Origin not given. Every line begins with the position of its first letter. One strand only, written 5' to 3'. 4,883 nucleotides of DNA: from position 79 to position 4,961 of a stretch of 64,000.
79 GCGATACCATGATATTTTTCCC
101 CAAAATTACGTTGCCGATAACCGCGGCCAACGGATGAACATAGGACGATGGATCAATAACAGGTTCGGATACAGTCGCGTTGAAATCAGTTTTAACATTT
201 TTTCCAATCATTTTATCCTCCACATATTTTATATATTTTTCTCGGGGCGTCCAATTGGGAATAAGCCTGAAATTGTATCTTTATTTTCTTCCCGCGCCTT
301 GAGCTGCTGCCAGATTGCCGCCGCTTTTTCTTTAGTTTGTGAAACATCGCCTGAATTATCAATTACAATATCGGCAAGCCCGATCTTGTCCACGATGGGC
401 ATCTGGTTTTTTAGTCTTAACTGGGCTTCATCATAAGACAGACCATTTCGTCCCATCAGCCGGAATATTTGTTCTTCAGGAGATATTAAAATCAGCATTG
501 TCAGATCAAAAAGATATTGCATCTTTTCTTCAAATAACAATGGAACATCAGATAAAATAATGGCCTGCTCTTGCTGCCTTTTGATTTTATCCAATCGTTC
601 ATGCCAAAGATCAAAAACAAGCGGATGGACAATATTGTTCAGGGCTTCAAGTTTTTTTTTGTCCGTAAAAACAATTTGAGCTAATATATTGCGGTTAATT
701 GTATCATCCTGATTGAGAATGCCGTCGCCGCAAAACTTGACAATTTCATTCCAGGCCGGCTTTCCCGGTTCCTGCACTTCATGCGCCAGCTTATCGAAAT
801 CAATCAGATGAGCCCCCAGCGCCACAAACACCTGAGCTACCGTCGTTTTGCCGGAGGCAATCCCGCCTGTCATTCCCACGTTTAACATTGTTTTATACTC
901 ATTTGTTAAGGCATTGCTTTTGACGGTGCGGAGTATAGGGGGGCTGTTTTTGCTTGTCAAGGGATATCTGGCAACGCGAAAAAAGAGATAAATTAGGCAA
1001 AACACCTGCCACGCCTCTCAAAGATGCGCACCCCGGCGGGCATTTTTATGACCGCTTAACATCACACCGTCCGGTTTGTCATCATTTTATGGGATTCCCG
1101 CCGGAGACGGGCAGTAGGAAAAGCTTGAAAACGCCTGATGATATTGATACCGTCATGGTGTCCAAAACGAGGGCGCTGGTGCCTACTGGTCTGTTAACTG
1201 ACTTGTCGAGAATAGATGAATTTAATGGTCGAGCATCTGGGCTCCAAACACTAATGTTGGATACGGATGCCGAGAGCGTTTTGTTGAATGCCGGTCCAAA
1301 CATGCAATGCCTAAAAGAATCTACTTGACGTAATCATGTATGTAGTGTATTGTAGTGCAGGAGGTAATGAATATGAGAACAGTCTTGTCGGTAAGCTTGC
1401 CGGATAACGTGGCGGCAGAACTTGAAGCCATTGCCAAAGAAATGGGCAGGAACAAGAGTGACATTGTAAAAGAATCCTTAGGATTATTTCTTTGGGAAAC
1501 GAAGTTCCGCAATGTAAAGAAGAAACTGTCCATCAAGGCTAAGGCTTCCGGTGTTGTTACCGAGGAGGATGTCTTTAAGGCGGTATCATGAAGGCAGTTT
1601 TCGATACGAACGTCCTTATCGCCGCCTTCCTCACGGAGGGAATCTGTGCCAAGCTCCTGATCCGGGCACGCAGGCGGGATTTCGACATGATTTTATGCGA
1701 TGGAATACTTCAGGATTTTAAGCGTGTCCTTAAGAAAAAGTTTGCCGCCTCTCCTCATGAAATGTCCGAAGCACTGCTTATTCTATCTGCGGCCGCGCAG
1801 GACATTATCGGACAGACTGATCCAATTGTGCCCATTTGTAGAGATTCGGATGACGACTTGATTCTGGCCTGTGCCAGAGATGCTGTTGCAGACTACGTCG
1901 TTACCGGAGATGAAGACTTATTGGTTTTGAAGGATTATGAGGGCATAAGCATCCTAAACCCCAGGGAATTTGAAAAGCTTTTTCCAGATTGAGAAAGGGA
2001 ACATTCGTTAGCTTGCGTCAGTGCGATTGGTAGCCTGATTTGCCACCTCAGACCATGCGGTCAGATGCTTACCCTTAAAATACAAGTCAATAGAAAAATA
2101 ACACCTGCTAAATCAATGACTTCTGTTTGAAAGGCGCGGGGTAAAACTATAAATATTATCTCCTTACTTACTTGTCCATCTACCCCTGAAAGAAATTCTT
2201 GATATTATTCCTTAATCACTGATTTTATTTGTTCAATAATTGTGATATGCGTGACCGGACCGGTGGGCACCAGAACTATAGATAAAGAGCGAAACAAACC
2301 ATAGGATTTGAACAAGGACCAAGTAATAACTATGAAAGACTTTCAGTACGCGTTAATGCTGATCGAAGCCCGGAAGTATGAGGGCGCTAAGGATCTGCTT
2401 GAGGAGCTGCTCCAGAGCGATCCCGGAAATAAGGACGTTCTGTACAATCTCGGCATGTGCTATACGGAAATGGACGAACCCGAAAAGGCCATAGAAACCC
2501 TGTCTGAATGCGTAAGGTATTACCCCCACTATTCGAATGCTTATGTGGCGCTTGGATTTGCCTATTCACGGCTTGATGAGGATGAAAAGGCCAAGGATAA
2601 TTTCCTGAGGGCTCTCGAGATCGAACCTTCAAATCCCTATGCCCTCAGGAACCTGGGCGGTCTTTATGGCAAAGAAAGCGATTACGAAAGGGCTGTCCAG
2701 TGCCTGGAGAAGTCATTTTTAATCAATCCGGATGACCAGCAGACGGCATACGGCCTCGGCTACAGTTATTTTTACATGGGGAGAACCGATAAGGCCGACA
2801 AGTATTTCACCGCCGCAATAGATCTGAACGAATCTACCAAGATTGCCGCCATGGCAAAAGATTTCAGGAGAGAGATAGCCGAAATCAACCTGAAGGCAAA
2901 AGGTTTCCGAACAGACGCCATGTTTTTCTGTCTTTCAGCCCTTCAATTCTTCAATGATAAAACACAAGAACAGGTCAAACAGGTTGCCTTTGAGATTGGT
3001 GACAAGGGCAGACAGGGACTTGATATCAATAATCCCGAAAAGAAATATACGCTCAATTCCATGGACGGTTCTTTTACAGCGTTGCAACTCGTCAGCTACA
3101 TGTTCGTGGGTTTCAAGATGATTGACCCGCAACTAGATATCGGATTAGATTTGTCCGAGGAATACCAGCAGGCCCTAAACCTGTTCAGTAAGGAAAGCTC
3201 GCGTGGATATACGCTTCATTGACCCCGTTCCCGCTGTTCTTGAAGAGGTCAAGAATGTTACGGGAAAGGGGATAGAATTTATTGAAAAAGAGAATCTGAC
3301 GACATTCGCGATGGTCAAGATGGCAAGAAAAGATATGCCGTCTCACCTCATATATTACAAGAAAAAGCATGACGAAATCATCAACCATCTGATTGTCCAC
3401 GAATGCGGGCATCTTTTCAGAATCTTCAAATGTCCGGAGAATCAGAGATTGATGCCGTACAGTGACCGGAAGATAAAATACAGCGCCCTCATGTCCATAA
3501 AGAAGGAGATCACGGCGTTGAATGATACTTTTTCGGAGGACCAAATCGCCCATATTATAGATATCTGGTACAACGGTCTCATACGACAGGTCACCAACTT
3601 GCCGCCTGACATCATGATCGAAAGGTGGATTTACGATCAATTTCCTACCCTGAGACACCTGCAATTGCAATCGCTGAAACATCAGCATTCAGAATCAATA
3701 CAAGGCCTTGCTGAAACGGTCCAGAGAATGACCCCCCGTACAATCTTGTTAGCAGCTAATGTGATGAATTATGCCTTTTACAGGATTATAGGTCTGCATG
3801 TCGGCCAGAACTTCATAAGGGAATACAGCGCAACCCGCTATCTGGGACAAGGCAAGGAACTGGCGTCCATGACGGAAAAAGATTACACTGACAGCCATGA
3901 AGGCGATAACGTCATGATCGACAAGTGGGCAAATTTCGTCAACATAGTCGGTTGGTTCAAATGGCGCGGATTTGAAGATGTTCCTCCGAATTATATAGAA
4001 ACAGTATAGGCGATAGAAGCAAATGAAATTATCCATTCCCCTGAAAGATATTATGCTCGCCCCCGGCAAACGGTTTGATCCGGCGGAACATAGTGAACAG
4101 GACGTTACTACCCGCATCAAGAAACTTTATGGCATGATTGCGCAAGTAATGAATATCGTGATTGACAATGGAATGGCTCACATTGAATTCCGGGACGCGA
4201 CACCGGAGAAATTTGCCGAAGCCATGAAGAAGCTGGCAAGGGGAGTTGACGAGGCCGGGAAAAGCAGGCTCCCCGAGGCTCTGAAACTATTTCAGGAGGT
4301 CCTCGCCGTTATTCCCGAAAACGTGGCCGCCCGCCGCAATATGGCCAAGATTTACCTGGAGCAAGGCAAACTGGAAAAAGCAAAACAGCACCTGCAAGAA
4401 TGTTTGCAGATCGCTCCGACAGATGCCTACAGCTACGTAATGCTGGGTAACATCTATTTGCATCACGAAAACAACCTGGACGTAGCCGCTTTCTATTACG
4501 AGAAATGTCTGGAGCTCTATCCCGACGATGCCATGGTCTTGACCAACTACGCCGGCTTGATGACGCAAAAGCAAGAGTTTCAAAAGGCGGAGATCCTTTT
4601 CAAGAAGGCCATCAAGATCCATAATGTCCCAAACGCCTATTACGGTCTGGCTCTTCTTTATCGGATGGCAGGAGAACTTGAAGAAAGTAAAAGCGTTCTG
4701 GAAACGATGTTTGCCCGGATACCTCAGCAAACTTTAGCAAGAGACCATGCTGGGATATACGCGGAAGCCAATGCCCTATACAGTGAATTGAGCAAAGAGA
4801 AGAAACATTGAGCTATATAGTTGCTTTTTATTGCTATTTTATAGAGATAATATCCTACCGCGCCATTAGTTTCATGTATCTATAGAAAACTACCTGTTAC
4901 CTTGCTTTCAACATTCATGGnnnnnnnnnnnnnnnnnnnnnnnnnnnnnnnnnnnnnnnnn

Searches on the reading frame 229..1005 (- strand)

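Call 57: search_protein_families(library=pfam, proteins=[window:229-1005:-])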
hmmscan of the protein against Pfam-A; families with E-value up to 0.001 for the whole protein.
window:229-1005:- (258 aa): 1 family
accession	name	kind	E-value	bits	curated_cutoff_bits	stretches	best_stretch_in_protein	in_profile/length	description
PF01121.26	CoaE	-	2.4e-53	180.9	27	1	43-221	3-178/180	Dephospho-CoA kinase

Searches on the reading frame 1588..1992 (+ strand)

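Call 57: search_protein_families(library=pfam, proteins=[window:1588-1992:+])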
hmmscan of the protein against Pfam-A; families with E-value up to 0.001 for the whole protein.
window:1588-1992:+ (134 aa): 1 family
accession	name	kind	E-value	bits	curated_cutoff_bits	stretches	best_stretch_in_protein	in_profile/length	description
PF13470.12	PIN_3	-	3.7e-18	66.9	27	1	2-109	1-114/115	PIN domain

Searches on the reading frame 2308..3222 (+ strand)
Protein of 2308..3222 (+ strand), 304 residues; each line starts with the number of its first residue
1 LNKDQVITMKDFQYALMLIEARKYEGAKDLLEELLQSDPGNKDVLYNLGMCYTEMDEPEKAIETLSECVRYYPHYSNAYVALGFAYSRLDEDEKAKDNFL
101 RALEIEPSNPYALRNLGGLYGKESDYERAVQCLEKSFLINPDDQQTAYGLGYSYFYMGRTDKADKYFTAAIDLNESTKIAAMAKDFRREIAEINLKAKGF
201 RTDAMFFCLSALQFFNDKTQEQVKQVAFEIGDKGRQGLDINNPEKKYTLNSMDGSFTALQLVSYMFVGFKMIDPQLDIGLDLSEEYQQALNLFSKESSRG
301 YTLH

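Call 57: search_protein_families(library=pfam, proteins=[window:2308-3222:+])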
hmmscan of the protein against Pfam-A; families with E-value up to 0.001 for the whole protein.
window:2308-3222:+ (304 aa): 21 families
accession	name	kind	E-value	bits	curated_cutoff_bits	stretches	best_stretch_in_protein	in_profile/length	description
PF07719.23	TPR_2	-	1.5e-27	93.8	27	3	148-175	5-32/34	Tetratricopeptide repeat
PF00515.34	TPR_1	-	1.5e-26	91.5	27.8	4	43-75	2-34/34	Tetratricopeptide repeat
PF13181.12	TPR_8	-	1.3e-24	84.7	25.7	3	148-176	5-33/34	Tetratricopeptide repeat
PF14559.12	TPR_19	-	2.2e-20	73.2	25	1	18-66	1-49/68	Tetratricopeptide repeat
PF13431.12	TPR_17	-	9.7e-20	69.6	24.4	2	30-63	1-34/34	Tetratricopeptide repeat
PF13174.12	TPR_6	-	4e-19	68.3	26.3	1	43-74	1-32/33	Tetratricopeptide repeat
PF13424.12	TPR_12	-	4e-16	59.4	30.1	2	44-105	5-74/77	Tetratricopeptide repeat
PF13428.12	TPR_14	-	2e-15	56.2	23.5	0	77-117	2-42/44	Tetratricopeptide repeat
PF13414.12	TPR_11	-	7.1e-14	51.7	26.8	1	93-122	11-40/42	TPR repeat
PF13432.12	TPR_16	-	1.6e-12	48.1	32.7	1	18-67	7-56/65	Tetratricopeptide repeat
PF13176.12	TPR_7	-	3.2e-11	42.8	27.9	0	112-136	1-25/36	Tetratricopeptide repeat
PF12895.13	ANAPC3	-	6.6e-11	42.8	27.2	1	12-68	27-82/82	Anaphase-promoting complex, cyclosome, subunit 3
PF13371.12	TPR_9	-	1e-10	41.9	35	1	118-184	3-69/73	Tetratricopeptide repeat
PF23914.1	TPR_CcmH_CycH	-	3e-09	37.4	42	0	73-172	47-149/158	Cytochrome c-type biogenesis protein H TPR domain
PF13374.12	TPR_10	-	7.8e-06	26.2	27.5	0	112-137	4-29/42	Tetratricopeptide repeat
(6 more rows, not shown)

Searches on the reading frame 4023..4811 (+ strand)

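Call 57: search_protein_families(library=pfam, proteins=[window:4023-4811:+])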
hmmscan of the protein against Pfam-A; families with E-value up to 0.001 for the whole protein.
window:4023-4811:+ (262 aa): 29 families (the best 25 are shown)
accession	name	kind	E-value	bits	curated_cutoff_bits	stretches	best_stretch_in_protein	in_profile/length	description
PF13424.12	TPR_12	-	6.5e-22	77.9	30.1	4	102-167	4-76/77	Tetratricopeptide repeat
PF07719.23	TPR_2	-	3.2e-19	67.8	27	1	103-134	3-34/34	Tetratricopeptide repeat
PF14559.12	TPR_19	-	1.3e-18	67.5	25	3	82-136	6-60/68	Tetratricopeptide repeat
PF13431.12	TPR_17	-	4.2e-18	64.5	24.4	0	89-122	1-34/34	Tetratricopeptide repeat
PF13181.12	TPR_8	-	3.2e-16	58.5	25.7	2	136-169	2-34/34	Tetratricopeptide repeat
PF00515.34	TPR_1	-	1.4e-15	56.8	27.8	1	103-134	3-34/34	Tetratricopeptide repeat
PF13428.12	TPR_14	-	1.9e-15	56.3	23.5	1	102-143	2-43/44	Tetratricopeptide repeat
PF13432.12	TPR_16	-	2.5e-11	44.2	32.7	1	71-135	1-65/65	Tetratricopeptide repeat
PF13414.12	TPR_11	-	2.5e-10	40.3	26.8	1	109-146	2-39/42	TPR repeat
PF13374.12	TPR_10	-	1.5e-09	38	27.5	0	102-130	3-31/42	Tetratricopeptide repeat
PF23914.1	TPR_CcmH_CycH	-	2.6e-09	37.5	42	1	126-236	41-154/158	Cytochrome c-type biogenesis protein H TPR domain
PF13174.12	TPR_6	-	2.3e-08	34.6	26.3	0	106-132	5-31/33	Tetratricopeptide repeat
PF13371.12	TPR_9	-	4.9e-08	33.3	35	1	81-135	9-63/73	Tetratricopeptide repeat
PF24575.1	TPR_Slam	-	2e-07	31.8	35.2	0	66-123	46-103/104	Surface lipoprotein assembly modifier, N-terminal TPR repeats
PF13176.12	TPR_7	-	2.1e-07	30.9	27.9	0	138-169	2-32/36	Tetratricopeptide repeat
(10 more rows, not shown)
